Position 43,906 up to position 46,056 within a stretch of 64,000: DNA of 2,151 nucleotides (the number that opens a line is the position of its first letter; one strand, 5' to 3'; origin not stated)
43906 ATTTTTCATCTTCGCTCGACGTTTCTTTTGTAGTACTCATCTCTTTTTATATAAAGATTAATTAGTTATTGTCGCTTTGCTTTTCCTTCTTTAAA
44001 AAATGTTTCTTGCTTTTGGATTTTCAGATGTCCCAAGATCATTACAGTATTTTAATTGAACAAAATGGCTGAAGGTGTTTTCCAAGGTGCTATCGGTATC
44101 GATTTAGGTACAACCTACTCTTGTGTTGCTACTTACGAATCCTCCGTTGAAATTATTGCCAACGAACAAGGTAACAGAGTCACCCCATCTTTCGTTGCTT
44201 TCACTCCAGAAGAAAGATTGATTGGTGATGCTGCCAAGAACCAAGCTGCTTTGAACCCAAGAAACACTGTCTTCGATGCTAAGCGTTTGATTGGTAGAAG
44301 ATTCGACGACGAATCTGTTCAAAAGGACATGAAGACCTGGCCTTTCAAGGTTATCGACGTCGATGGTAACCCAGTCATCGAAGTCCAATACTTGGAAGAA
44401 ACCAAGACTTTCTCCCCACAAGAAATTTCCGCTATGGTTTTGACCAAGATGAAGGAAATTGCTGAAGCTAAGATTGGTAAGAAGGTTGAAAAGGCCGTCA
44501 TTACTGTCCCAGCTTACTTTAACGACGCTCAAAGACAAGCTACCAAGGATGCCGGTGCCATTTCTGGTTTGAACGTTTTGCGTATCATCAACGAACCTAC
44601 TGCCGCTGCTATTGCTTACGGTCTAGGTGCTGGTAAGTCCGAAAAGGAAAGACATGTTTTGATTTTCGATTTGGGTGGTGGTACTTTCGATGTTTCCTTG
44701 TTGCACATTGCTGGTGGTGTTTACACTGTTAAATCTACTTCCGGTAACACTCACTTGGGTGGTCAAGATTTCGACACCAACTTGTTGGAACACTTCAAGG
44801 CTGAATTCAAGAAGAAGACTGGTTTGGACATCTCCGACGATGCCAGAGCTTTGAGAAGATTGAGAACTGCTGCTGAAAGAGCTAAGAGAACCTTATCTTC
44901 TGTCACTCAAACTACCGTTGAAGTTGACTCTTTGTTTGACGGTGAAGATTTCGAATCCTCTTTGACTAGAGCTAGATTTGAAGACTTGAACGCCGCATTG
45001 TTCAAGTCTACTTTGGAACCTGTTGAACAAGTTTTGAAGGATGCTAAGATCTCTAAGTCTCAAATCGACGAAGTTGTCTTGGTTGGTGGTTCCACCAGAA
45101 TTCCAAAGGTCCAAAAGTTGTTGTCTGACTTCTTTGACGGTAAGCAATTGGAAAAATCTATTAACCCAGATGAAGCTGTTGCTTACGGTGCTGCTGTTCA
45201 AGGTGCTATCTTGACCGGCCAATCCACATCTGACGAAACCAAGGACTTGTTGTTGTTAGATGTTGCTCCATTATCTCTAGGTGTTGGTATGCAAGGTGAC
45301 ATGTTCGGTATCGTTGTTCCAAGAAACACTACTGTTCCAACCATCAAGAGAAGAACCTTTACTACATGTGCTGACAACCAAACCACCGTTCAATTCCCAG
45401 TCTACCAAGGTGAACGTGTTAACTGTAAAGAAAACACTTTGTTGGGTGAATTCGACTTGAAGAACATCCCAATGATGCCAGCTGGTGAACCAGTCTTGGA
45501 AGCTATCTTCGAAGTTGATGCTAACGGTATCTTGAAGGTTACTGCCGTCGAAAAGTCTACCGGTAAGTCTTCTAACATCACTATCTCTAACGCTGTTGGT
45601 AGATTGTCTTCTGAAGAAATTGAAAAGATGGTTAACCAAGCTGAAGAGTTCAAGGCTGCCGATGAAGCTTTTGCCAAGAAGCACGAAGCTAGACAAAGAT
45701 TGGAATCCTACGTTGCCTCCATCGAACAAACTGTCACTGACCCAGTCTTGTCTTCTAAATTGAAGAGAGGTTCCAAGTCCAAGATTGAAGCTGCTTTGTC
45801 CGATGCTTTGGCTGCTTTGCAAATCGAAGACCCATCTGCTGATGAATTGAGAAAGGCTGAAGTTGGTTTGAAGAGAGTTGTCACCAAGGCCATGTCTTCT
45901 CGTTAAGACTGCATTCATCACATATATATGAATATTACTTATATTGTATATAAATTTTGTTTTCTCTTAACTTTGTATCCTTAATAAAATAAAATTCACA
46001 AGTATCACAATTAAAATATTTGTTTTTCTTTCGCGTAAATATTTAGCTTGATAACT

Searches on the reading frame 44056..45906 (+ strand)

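Call 32: search_protein_families(library=pfam, proteins=[window:44056-45906:+], max_evalue=0.00001)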
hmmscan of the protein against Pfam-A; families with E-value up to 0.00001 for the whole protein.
window:44056-45906:+ (616 aa): 2 families
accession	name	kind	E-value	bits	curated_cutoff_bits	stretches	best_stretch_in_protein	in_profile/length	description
PF00012.26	HSP70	-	4.7e-230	765.3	20.6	1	12-613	1-594/599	Hsp70 protein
PF06723.19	MreB_Mbl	-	1.8e-16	60.3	27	1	126-380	76-316/327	MreB/Mbl protein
